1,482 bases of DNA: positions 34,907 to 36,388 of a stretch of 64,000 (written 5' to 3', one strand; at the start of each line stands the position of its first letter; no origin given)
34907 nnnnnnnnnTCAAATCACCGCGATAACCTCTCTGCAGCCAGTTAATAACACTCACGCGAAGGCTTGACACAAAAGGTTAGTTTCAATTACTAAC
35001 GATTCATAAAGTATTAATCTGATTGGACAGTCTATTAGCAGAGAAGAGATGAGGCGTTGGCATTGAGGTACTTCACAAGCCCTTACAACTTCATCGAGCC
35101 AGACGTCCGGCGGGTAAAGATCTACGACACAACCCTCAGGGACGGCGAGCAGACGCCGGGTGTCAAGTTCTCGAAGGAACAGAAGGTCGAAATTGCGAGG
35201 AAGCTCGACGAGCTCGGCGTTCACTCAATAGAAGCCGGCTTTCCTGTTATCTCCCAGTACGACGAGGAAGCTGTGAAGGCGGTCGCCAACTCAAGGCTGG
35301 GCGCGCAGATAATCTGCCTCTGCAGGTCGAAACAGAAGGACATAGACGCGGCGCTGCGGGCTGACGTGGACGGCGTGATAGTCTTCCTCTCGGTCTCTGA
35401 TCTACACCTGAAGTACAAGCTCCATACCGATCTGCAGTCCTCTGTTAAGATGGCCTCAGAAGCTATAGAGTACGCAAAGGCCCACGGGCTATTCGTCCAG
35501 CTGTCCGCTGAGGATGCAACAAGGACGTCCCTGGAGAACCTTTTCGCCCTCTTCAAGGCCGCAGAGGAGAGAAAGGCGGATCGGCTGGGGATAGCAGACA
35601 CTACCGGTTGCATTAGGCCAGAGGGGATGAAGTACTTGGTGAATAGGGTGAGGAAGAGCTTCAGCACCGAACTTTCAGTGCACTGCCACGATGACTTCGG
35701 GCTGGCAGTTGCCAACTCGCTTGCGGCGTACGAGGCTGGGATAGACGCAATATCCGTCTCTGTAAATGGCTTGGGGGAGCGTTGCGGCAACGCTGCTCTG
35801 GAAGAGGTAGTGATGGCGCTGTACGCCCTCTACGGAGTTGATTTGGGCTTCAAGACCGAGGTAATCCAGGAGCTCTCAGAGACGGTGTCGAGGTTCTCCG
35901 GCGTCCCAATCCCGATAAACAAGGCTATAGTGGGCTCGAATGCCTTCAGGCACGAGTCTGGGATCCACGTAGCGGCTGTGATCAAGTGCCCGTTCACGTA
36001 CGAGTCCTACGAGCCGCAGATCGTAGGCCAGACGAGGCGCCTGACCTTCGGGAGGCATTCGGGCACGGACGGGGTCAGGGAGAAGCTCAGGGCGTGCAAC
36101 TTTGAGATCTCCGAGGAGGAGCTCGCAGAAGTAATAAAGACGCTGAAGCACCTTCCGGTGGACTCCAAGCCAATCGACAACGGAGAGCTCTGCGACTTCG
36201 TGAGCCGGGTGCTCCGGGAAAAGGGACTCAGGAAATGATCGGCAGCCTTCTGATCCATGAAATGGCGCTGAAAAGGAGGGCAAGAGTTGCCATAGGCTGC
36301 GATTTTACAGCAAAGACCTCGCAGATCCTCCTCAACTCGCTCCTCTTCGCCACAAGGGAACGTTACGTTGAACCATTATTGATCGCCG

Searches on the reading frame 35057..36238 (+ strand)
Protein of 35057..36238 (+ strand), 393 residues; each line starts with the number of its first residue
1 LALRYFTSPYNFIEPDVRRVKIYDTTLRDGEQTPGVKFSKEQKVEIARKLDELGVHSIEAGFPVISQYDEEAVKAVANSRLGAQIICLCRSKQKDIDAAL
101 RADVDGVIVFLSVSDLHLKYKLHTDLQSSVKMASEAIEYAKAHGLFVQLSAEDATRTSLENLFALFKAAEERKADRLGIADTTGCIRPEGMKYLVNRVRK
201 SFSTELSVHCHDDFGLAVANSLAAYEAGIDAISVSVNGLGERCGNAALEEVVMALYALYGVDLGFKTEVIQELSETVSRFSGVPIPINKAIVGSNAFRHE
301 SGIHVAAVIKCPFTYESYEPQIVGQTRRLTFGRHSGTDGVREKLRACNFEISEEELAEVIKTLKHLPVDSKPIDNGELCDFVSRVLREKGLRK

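Call 49: search_protein_families(library=pfam, proteins=[window:35057-36238:+], max_evalue=0.0001)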
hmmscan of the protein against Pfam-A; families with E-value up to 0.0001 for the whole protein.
window:35057-36238:+ (393 aa): 2 families
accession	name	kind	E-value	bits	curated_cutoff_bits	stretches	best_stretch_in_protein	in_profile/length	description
PF00682.25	HMGL-like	-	3.3e-84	282.8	29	1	19-277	1-260/260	HMGL-like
PF22617.1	HCS_D2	-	5.5e-22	78.4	27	1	291-366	1-77/82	Homocitrate synthase post-HMGL domain-like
